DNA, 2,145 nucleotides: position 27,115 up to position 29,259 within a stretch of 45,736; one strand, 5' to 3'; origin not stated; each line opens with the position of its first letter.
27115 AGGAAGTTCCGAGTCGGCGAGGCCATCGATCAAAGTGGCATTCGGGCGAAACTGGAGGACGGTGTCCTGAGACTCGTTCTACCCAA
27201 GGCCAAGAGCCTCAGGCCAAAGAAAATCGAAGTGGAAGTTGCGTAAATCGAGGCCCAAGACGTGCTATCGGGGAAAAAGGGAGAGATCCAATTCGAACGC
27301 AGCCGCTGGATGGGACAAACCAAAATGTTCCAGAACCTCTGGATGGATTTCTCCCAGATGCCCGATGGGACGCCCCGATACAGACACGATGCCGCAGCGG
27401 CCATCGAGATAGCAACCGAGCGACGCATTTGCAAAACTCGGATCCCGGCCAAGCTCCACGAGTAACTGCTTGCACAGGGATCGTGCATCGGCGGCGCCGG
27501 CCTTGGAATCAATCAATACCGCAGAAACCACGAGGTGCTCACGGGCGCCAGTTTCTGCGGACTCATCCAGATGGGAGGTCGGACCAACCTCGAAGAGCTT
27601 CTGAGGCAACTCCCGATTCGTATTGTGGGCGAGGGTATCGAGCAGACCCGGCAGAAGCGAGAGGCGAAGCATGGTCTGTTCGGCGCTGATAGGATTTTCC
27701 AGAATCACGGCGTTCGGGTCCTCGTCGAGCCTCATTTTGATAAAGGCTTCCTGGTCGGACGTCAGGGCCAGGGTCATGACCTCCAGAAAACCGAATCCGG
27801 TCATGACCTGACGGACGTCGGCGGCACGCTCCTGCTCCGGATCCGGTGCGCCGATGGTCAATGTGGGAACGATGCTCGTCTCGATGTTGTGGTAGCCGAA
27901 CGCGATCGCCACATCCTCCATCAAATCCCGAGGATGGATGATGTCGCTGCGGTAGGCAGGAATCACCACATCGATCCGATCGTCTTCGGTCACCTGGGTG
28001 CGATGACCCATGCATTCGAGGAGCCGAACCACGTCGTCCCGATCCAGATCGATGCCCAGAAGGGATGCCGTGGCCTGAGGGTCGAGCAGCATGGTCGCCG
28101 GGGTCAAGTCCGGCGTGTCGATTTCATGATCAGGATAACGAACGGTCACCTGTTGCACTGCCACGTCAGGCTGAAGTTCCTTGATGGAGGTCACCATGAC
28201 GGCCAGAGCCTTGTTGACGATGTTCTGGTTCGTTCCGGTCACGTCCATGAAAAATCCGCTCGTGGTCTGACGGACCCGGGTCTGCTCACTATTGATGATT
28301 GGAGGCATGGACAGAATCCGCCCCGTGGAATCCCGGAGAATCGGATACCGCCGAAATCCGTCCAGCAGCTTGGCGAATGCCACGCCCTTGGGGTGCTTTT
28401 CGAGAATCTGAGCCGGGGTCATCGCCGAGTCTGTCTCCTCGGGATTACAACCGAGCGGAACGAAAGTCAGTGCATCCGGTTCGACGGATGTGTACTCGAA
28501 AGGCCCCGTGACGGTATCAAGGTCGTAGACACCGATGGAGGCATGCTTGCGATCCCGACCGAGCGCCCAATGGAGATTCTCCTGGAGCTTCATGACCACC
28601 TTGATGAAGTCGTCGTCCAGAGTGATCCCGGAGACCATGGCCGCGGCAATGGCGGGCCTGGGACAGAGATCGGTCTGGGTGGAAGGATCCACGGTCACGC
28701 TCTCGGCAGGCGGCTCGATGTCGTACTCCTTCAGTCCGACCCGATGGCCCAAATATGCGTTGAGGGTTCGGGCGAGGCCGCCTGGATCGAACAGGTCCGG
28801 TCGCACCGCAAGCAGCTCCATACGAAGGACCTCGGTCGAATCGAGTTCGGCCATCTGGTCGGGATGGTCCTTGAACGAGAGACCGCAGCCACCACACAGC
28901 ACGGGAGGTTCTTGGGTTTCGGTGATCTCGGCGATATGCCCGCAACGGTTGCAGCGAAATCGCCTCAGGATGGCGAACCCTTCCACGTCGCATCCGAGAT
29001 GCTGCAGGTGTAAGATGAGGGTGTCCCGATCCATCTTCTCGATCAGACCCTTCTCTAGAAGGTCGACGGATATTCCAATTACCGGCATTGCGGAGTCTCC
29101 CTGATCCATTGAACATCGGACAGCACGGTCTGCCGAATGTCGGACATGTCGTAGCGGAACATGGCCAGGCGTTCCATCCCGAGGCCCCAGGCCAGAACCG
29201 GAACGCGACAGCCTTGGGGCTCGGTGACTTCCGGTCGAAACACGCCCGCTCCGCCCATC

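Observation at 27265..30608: Archaeal/eukaryotic-type phenylalanyl-tRNA synthetase (alpha ~509 aa with a winged-helix N-extension, beta ~607 aa) in a myxobacterial context, with an extra zinc-ribbon insert in the beta subunit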

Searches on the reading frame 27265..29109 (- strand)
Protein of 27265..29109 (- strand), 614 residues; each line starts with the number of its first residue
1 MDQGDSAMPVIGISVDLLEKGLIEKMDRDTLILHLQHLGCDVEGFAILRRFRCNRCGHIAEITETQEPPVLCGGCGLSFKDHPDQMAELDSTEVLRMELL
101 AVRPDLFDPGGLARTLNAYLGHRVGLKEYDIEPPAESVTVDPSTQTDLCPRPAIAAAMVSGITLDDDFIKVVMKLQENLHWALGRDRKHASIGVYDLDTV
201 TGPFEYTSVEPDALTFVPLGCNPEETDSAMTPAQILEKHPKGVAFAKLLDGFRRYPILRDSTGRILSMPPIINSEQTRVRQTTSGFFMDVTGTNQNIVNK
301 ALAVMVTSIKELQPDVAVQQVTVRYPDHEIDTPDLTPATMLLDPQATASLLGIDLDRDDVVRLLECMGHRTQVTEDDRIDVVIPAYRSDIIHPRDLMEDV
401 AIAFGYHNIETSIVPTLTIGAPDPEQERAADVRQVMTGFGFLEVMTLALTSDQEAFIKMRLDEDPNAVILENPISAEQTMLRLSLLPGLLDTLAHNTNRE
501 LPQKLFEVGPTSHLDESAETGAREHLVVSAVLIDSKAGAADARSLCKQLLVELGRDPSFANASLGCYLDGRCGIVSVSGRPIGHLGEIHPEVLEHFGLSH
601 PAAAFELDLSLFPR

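Call 3: search_protein_families(library=pfam, proteins=[window:27265-29109:-], max_evalue=0.01)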
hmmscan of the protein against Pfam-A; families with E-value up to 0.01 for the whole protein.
window:27265-29109:- (614 aa): 4 families
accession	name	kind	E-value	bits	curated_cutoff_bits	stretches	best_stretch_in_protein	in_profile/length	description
PF17759.6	tRNA_synthFbeta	-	1.4e-44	152.6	22.4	1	415-609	8-214/214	Phenylalanyl tRNA synthetase beta chain CLM domain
PF03484.21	B5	-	6.2e-18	65.2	28.6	1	342-406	3-67/67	tRNA synthetase B5 domain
PF03483.22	B3_4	-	7.1e-05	22.9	29.3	1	191-300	52-135/174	B3/4 domain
PF18262.7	PhetRS_B1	-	0.0035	18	26.8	0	8-121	1-82/83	Phe-tRNA synthetase beta subunit B1 domain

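Call 4: search_protein_families(library=ncbifam, proteins=[window:27265-29109:-], max_evalue=0.01)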
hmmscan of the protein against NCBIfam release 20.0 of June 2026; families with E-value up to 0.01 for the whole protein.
window:27265-29109:- (614 aa): 3 families
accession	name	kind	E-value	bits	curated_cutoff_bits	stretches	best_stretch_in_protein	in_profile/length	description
TIGR00471.1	pheT_arch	equivalog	8.1e-144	480.1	282.65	1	89-611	37-549/551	phenylalanine--tRNA ligase subunit beta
TIGR00472.1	pheT_bact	equivalog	5.4e-46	157.2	402.65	1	292-610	366-689/798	phenylalanine--tRNA ligase subunit beta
NF001882.0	PRK00629.5-4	equivalog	6.4e-10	38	527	1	379-509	434-558/725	phenylalanine--tRNA ligase subunit beta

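Call 7: search_solved_structures(query=window:27265-29109:-, show_alignments=3)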
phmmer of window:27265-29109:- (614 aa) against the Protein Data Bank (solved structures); distinct sequences matched with E-value up to 0.001: 19.
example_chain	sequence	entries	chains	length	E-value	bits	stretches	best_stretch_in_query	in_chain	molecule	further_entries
3l4g_B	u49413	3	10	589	1.7e-66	228.3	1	95-611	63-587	Phenylalanyl-tRNA synthetase beta chain | Phenylalanine--tRNA ligase beta subunit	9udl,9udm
8s8b_C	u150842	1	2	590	1.9e-65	224.8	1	88-610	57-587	Phenylalanyl-tRNA Synthetase beta subunit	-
2cxi_A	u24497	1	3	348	9.2e-54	186.2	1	102-406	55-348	Phenylalanyl-tRNA synthetase beta chain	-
7dpi_B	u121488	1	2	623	1.7e-43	152.3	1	88-545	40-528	Phenylalanyl-tRNA synthetase beta subunit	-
7by6_B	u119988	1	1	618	6.5e-42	147.1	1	90-552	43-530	Phenylalanyl-tRNA synthetase beta chain, putative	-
4p71_A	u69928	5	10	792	3.9e-20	75.2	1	329-609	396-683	Phenylalanine--tRNA ligase beta subunit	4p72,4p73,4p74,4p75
2rhq_B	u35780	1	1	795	1.1e-17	67.1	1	347-600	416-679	Phenylalanyl-tRNA synthetase beta chain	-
2iy5_B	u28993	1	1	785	1.8e-17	66.4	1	337-611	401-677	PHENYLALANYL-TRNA SYNTHETASE BETA CHAIN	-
1b70_B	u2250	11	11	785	2.1e-17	66.2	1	337-611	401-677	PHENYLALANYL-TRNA SYNTHETASE | PROTEIN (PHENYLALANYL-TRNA SYNTHETASE) | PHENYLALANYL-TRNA SYNTHETASE BETA CHAIN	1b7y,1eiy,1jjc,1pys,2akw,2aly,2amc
2rhs_B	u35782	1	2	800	2.9e-17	65.7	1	347-600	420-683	Phenylalanyl-tRNA synthetase beta chain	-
6zxd_k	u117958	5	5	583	3.9e-17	65.3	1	138-313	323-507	Leucine-rich repeat-containing protein 47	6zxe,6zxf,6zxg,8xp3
3pco_B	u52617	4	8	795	1.2e-16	63.7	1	339-608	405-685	Phenylalanyl-tRNA synthetase, beta chain | Phenylalanine--tRNA ligase beta subunit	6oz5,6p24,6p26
7n8y_B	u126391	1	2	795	2.3e-16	62.7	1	345-608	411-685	Phenylalanine--tRNA ligase beta subunit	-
6p8t_A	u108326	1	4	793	1.1e-12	50.6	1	346-599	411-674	Phenylalanine--tRNA ligase beta subunit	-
7k9m_B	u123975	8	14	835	2.9e-12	49.2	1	308-507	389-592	Phenylalanine--tRNA ligase beta subunit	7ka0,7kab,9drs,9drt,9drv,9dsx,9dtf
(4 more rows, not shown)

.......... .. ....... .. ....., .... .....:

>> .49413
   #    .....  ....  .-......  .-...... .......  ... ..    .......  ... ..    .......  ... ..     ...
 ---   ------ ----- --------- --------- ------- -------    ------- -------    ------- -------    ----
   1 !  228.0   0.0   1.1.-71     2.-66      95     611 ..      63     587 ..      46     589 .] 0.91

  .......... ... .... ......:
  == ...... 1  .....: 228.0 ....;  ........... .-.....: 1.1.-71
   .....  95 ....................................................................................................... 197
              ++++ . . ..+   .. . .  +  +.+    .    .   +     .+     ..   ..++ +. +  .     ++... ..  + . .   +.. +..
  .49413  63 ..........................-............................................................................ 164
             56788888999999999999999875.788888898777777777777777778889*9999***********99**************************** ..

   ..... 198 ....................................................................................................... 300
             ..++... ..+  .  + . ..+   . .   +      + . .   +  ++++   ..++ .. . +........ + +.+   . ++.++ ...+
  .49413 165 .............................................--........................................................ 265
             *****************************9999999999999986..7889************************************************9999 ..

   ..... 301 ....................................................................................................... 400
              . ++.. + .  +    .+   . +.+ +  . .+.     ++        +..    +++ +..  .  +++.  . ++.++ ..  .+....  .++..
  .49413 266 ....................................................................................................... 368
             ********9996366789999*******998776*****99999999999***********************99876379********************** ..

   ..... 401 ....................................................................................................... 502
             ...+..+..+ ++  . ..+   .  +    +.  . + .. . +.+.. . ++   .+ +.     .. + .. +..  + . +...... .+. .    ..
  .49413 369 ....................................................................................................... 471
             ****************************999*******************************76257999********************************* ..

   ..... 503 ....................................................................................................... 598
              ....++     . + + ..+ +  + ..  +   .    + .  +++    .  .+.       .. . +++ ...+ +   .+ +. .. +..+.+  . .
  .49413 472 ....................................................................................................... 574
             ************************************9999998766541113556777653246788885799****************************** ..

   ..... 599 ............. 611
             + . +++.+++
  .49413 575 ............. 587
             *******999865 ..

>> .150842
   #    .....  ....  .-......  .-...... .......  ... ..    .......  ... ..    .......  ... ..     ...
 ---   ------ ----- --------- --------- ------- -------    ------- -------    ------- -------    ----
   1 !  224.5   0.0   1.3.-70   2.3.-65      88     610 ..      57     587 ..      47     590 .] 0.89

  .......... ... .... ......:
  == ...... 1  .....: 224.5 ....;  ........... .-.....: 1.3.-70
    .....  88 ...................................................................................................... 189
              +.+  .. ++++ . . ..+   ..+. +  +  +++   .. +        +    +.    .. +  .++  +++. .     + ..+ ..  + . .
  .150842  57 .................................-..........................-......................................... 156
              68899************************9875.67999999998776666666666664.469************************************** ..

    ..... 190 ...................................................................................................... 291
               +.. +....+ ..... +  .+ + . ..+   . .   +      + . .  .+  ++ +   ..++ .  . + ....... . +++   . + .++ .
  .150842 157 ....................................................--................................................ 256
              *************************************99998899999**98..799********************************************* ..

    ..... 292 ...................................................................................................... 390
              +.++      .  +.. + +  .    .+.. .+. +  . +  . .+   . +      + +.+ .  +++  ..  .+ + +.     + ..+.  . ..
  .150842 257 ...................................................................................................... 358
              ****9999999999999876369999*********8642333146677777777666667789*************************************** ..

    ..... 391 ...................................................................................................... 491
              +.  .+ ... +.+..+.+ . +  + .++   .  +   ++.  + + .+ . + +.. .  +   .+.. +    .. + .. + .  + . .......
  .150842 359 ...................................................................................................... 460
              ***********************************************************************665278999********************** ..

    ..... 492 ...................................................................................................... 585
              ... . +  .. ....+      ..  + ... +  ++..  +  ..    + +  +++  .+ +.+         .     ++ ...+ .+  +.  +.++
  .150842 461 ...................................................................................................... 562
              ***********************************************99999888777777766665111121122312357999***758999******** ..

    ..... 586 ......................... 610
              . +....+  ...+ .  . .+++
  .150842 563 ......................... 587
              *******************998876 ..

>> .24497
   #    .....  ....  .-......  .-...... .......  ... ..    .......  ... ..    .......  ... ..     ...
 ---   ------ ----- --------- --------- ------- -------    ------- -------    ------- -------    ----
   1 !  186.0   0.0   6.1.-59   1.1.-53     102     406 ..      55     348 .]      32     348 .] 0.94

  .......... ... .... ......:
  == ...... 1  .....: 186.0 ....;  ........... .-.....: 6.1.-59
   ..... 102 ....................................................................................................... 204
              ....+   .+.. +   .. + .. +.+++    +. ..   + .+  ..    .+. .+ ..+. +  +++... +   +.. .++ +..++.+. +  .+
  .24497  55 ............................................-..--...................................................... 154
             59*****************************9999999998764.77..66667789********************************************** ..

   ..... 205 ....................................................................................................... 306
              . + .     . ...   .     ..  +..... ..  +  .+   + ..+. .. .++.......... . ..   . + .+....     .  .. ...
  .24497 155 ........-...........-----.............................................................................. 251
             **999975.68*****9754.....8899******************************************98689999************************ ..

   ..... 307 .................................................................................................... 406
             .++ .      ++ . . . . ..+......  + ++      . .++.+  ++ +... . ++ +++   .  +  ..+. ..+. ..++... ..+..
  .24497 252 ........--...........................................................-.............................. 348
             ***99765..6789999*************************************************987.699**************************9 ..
